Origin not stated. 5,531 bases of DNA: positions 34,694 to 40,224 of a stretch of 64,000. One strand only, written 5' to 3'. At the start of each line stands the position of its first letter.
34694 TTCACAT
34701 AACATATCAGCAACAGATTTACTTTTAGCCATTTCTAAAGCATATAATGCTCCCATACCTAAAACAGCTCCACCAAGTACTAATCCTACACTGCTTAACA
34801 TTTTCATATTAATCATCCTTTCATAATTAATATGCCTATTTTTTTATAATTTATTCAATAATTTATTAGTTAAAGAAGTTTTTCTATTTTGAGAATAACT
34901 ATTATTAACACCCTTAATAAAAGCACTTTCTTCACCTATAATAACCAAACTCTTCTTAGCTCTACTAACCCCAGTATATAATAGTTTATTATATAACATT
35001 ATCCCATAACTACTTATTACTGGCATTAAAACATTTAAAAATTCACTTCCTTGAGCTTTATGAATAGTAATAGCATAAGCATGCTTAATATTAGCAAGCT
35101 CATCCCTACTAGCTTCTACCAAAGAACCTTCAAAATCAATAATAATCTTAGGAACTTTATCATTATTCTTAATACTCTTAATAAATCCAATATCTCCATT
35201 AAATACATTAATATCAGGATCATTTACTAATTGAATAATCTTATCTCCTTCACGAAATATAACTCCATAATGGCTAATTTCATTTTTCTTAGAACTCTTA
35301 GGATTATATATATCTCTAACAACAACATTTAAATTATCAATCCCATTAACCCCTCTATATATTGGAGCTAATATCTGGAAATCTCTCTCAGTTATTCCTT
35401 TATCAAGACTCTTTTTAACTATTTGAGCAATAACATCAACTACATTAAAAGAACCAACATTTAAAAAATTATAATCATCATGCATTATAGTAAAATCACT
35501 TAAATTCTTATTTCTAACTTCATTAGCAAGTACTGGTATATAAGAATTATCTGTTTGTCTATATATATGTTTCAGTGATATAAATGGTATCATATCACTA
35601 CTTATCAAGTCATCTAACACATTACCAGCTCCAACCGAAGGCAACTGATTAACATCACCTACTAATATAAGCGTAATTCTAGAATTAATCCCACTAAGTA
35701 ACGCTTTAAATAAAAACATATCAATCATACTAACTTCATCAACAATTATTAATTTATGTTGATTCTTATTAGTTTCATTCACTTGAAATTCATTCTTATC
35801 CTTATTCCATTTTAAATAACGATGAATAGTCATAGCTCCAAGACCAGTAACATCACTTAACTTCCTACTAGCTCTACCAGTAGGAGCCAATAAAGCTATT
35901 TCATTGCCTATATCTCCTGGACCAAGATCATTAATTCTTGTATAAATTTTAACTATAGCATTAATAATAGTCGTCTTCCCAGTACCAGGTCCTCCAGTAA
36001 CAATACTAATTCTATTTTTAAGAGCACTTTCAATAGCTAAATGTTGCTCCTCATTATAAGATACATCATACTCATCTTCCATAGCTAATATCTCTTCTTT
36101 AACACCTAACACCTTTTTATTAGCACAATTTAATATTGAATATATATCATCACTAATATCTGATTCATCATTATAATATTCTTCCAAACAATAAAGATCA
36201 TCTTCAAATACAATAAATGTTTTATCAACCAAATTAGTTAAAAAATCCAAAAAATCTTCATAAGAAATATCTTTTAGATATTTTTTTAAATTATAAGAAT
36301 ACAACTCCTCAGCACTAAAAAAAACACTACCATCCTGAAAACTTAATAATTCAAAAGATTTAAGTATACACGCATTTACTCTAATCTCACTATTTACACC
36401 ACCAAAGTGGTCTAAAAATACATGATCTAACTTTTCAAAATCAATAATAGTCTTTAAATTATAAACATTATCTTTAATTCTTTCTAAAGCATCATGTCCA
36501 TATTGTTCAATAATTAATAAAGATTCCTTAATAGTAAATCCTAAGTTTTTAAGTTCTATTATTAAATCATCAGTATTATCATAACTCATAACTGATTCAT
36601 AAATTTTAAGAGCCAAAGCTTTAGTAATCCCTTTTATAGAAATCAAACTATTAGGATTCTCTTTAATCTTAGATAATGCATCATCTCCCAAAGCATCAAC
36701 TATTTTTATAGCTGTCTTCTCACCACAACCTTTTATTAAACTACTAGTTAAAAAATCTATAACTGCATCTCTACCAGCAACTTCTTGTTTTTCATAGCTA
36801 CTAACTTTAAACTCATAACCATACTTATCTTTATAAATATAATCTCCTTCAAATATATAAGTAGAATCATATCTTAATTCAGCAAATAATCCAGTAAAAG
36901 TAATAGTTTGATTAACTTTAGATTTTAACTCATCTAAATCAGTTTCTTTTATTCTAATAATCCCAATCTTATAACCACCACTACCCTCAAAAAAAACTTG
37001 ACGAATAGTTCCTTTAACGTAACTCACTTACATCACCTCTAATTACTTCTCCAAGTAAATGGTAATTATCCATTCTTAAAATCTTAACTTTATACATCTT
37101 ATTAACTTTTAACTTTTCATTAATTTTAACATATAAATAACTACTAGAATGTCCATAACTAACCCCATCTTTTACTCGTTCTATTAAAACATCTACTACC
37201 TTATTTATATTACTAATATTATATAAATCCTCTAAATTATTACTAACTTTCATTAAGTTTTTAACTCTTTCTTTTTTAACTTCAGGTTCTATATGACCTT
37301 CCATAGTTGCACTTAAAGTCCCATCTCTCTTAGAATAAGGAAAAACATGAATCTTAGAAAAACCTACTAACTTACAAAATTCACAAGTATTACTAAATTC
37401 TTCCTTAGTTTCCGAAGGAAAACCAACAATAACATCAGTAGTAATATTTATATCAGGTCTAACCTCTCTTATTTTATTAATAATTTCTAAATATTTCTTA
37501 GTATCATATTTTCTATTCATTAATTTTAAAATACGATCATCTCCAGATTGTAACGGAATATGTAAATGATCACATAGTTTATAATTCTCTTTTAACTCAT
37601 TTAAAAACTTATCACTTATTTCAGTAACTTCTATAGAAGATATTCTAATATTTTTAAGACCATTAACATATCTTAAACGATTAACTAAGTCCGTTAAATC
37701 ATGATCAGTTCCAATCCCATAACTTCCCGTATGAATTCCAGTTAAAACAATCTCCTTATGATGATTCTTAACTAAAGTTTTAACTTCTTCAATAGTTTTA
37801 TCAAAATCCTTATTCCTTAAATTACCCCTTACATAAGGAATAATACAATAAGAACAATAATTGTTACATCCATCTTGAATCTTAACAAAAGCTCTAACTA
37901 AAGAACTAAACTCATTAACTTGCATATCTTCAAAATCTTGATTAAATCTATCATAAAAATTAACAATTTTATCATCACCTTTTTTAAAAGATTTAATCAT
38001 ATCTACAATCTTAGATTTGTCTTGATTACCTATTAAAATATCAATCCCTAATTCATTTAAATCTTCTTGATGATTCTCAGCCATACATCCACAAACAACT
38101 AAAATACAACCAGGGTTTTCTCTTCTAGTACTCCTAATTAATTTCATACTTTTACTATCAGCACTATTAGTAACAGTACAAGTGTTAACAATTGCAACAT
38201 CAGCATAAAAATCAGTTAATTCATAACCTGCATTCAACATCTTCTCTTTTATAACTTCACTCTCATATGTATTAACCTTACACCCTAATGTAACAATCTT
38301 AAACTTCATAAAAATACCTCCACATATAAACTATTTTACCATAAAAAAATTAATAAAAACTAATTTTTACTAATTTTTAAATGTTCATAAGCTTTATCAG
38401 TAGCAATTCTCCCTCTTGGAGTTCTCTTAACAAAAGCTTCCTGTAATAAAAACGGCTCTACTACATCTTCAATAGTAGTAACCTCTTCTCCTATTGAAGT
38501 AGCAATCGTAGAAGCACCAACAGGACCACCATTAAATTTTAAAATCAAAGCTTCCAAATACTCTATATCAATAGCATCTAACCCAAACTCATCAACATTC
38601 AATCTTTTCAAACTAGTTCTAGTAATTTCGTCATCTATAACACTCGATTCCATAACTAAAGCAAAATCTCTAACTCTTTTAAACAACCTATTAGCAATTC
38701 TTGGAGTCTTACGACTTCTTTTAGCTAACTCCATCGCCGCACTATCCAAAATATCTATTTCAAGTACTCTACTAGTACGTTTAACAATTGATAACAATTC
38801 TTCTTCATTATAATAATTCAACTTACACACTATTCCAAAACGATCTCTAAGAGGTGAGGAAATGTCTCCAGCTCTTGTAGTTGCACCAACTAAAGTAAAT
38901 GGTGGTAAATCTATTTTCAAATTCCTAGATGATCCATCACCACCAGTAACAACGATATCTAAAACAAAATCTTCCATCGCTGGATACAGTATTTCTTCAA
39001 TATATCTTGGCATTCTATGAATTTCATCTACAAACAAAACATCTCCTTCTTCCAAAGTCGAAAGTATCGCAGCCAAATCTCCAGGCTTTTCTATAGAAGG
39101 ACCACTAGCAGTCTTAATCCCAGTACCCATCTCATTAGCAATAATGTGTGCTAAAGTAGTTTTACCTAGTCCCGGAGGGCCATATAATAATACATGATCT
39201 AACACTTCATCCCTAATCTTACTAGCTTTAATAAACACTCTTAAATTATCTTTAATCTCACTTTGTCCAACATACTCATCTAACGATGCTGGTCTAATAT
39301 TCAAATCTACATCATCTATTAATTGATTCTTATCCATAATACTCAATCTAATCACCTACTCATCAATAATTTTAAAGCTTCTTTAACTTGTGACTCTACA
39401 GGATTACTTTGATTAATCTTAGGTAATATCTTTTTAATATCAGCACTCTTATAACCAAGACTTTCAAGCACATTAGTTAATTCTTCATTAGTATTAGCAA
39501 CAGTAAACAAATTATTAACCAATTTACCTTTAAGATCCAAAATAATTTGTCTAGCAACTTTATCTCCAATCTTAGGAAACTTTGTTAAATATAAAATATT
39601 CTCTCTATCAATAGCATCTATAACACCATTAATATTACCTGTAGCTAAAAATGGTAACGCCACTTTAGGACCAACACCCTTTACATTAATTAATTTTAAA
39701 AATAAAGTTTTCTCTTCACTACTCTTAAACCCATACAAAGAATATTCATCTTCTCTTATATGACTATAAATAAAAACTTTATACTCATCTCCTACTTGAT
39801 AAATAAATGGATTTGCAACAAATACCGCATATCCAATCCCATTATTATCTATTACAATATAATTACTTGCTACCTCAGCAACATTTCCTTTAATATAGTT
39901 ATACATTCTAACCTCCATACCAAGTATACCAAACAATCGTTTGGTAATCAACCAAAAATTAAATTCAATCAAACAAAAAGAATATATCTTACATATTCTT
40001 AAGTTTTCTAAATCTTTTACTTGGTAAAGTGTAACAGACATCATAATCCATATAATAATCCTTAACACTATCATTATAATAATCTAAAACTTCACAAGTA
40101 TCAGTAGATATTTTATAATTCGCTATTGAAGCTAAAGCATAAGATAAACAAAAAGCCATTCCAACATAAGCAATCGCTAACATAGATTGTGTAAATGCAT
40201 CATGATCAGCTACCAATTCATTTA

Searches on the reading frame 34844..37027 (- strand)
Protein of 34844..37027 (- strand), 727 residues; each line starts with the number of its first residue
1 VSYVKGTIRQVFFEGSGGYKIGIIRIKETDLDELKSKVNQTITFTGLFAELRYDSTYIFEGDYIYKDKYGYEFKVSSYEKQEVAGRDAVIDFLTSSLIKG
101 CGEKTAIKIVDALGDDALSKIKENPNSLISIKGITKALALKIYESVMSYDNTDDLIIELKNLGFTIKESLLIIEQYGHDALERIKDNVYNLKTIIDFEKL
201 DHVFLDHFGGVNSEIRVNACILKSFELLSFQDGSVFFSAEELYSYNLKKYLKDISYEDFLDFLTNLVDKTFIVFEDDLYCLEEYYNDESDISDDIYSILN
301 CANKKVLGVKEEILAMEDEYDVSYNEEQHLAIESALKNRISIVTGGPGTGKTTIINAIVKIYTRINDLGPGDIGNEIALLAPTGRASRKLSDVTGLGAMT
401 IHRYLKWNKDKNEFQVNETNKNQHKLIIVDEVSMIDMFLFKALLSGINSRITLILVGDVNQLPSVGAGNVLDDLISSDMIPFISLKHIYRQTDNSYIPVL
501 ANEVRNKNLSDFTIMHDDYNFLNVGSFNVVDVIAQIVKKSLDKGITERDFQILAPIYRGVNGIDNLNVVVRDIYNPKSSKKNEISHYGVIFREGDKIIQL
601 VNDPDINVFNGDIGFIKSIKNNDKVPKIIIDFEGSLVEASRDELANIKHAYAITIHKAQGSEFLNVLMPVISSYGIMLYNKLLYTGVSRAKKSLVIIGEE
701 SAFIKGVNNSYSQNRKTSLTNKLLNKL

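Call 15: search_protein_families(library=pfam, proteins=[window:34844-37027:-], max_evalue=0.001)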
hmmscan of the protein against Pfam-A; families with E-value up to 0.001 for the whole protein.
window:34844-37027:- (727 aa): 12 families
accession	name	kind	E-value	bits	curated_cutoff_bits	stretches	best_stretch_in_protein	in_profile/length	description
PF13245.12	AAA_19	-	4.5e-42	143.8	25.1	1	328-466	1-133/134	AAA domain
PF13604.12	AAA_30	-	7e-38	130.7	27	1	324-508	2-172/191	AAA domain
PF18335.7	SH3_13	-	4.4e-19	68.5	41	1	566-632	1-65/65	ATP-dependent RecD-like DNA helicase SH3 domain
PF13538.12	UvrD_C_2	-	8.1e-16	58.1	27.4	1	649-697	1-52/52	UvrD-like helicase C-terminal domain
PF14490.11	HHH_RecD2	-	1.2e-14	54.4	27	1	152-236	5-92/92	ATP-dependent RecD2 DNA helicase HHH domain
PF01443.25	Viral_helicase1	-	4.9e-13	49.9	21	1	342-536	2-167/228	Viral superfamily 1 RNA helicase core domain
PF23139.1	OB_YrrC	-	1.1e-10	41.7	27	1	1-81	1-74/76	ATP-dependent DNA helicase YrrC, OB-fold domain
PF13086.12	AAA_11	-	1.1e-08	35.6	27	1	324-361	2-40/257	AAA domain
PF00580.27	UvrD-helicase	-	0.00039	20.6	23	0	325-359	2-34/271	UvrD/REP helicase N-terminal domain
PF14520.12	HHH_5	-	0.00044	21.1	27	0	127-150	3-27/57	Helix-hairpin-helix domain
PF05970.20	PIF1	-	0.00047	20.2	25.9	0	336-466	20-156/223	PIF1-like helicase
PF13401.12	AAA_22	-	0.00056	20.7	27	0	338-457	5-122/130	AAA domain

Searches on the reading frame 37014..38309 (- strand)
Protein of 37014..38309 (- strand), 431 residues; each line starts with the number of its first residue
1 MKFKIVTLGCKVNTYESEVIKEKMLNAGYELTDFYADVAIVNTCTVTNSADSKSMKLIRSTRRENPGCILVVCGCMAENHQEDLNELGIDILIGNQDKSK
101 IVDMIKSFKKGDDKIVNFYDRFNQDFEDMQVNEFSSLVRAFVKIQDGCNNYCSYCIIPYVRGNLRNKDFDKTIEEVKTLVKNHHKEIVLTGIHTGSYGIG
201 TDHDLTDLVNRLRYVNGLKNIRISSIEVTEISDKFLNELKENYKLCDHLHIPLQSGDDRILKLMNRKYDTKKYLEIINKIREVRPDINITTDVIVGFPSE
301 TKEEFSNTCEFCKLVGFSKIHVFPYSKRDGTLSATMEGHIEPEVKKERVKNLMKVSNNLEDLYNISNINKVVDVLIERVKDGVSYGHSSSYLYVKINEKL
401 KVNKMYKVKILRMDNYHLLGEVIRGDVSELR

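Call 6: search_protein_families(library=pfam, proteins=[window:37014-38309:-], max_evalue=0.001)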
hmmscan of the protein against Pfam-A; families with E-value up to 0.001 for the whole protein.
window:37014-38309:- (431 aa): 2 families
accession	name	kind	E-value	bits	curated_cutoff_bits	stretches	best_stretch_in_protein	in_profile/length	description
PF04055.27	Radical_SAM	-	1.7e-27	97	29.5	1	143-312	2-166/166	Radical SAM superfamily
PF00919.26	UPF0004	-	1.2e-24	86.6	27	1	2-93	1-97/98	Uncharacterized protein family UPF0004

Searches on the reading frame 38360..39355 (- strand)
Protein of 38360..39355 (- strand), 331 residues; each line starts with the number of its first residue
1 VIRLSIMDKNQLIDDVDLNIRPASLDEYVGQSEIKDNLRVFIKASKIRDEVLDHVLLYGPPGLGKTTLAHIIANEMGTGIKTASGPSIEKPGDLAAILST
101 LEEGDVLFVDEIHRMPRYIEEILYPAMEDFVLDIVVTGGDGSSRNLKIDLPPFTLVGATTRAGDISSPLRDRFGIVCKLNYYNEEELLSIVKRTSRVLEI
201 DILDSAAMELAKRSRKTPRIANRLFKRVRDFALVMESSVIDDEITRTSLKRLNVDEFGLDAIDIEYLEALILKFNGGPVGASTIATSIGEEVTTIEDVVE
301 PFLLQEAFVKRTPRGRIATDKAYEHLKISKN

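Call 6: search_protein_families(library=pfam, proteins=[window:38360-39355:-], max_evalue=0.001)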
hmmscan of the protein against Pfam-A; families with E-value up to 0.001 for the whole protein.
window:38360-39355:- (331 aa): 11 families
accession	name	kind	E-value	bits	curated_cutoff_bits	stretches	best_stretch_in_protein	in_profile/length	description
PF05496.18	RuvB_N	-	4.9e-75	251.1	27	1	20-179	1-159/159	Holliday junction DNA helicase RuvB P-loop domain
PF17864.7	AAA_lid_4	-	1.3e-26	92.6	27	1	182-255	1-74/74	RuvB AAA lid domain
PF05491.19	RuvB_C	-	2.3e-26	92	24.7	1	256-327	1-72/72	RuvB C-terminal winged helix domain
PF00004.35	AAA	-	1.1e-20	74.9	21.2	1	55-178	1-128/131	ATPase family associated with various cellular activities (AAA)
PF07728.20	AAA_5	-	1.2e-09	38.8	22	1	54-173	1-139/139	AAA domain (dynein-related subfamily)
PF05673.19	DUF815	-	2.9e-05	23.8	23.8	0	25-78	27-79/249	Protein of unknown function (DUF815)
PF01078.27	Mg_chelatase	-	4.2e-05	23.5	20.3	0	53-73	23-43/207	Magnesium chelatase, subunit ChlI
PF00910.28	RNA_helicase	-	0.0001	23.1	21.5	1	55-118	1-64/105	RNA helicase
PF13173.12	AAA_14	-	0.00012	22.5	27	1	55-138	5-97/129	AAA domain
PF20720.3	nSTAND3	-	0.00038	20.6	27.2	1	53-110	18-72/155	Novel STAND NTPase 3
PF07726.17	AAA_3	-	0.00095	19.5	27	0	54-81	1-28/131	ATPase family associated with various cellular activities (AAA)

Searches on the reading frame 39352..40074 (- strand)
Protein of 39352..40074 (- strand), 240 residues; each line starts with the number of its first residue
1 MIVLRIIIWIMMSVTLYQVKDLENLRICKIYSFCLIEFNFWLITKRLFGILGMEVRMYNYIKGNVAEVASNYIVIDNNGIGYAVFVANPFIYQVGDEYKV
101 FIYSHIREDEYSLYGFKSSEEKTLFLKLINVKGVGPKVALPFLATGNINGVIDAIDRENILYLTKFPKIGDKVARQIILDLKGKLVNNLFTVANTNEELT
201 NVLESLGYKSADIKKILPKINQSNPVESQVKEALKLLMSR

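Call 6: search_protein_families(library=pfam, proteins=[window:39352-40074:-], max_evalue=0.001)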
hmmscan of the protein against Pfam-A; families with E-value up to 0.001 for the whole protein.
window:39352-40074:- (240 aa): 3 families
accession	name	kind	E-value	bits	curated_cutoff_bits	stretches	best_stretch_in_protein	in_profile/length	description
PF01330.27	RuvA_N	-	4.6e-20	71.9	23.6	1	57-115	1-61/61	RuvA N terminal domain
PF14520.12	HHH_5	-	5.1e-09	36.9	27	1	125-182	1-56/57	Helix-hairpin-helix domain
PF07499.19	RuvA_C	-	1.4e-08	35.5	24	1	197-238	4-47/47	RuvA, C-terminal domain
